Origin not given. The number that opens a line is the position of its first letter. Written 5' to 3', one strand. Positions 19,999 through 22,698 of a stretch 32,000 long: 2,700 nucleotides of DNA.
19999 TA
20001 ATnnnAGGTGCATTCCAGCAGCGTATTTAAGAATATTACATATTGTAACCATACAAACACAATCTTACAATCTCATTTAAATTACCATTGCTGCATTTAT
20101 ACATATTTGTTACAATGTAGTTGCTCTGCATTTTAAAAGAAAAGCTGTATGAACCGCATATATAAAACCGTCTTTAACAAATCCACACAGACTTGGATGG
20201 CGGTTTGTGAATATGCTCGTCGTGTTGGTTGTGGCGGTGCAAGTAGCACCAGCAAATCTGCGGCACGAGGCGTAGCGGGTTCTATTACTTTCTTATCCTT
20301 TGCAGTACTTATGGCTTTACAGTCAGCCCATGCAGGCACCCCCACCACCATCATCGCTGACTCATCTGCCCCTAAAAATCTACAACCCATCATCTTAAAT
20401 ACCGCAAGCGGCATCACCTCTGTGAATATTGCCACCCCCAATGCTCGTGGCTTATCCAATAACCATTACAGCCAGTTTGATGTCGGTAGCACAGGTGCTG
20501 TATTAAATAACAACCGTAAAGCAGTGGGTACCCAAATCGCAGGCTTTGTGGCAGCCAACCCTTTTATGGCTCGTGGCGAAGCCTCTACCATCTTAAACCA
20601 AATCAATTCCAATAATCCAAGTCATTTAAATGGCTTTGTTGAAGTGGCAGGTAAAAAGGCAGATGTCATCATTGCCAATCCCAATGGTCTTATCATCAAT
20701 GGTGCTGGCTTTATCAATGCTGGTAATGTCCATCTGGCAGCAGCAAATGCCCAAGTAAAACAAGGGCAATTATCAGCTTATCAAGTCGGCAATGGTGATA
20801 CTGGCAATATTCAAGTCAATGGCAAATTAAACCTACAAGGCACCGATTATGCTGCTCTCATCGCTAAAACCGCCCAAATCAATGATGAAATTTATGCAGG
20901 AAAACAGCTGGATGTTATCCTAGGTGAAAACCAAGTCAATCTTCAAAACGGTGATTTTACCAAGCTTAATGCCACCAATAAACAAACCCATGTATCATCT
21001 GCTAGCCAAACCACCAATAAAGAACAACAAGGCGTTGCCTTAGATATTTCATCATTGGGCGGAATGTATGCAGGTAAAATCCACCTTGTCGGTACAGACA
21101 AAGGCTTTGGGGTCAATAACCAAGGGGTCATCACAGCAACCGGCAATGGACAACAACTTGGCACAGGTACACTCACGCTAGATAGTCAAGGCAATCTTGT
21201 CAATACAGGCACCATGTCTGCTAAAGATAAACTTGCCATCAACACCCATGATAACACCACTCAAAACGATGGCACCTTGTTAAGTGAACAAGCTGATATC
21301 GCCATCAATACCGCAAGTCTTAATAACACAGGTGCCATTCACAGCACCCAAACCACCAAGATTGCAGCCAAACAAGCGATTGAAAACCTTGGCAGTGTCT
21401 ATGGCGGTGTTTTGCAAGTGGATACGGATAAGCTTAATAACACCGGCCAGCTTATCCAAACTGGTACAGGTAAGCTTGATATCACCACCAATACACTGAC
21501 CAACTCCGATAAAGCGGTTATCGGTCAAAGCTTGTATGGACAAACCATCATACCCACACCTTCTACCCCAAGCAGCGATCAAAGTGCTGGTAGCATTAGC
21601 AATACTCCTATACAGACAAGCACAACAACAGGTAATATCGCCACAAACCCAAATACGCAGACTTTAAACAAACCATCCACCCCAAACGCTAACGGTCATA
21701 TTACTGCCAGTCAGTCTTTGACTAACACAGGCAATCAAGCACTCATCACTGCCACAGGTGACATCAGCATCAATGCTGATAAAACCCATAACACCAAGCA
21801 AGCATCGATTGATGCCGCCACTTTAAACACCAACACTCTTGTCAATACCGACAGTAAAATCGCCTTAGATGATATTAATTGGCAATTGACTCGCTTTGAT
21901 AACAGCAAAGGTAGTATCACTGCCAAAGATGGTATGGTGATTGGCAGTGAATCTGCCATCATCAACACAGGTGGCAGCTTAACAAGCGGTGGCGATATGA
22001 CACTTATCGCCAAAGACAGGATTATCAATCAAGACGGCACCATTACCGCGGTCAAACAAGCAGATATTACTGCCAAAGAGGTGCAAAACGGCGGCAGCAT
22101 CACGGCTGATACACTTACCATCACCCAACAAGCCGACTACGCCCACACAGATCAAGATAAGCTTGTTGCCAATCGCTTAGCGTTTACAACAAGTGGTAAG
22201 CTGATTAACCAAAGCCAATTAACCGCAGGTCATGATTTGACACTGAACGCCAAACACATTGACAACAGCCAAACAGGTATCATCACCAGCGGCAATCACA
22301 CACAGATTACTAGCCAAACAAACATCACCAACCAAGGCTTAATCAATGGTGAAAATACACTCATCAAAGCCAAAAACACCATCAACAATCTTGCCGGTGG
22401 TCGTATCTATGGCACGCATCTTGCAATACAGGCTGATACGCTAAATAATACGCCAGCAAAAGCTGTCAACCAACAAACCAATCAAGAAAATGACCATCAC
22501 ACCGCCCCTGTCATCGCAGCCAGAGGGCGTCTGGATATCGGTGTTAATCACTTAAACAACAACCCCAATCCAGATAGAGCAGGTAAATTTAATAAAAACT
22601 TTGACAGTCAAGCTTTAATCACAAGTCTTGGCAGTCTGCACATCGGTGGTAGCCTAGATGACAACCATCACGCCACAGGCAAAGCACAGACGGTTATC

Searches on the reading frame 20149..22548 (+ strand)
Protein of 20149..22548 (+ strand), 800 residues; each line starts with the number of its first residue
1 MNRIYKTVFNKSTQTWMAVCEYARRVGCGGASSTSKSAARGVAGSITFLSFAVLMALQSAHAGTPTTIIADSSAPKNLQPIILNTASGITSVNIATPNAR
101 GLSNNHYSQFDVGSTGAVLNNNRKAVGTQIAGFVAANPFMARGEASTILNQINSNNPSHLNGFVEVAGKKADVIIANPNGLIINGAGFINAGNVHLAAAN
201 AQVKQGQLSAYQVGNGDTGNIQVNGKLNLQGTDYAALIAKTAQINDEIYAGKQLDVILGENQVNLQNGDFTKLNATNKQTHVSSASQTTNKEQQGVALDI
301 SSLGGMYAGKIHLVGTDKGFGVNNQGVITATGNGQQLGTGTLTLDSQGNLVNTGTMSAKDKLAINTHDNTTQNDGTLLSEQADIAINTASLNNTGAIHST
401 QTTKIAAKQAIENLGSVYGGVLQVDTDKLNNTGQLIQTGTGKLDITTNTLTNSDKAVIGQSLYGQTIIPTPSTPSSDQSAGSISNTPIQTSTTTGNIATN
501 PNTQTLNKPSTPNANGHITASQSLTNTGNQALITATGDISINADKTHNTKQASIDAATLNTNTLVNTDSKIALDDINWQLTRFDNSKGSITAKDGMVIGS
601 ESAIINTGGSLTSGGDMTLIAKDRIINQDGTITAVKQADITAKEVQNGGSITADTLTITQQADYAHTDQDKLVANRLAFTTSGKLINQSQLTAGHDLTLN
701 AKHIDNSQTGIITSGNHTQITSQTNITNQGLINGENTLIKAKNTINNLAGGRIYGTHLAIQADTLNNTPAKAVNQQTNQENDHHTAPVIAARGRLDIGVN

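Call 77: search_protein_families(library=pfam, proteins=[window:20149-22548:+], max_evalue=0.001)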
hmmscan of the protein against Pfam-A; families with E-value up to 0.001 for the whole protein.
window:20149-22548:+ (800 aa): 3 families
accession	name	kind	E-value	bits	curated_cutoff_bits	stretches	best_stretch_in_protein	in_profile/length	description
PF05860.19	TPS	-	4e-45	155.1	33.5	1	67-336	2-243/252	TPS secretion domain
PF13018.11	ESPR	-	1.2e-11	45.2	25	1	1-44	1-44/50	Extended Signal Peptide of Type V secretion system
PF05594.20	Fil_haemagg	-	6.5e-05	24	21.5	1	676-730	5-72/72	Haemagglutinin repeat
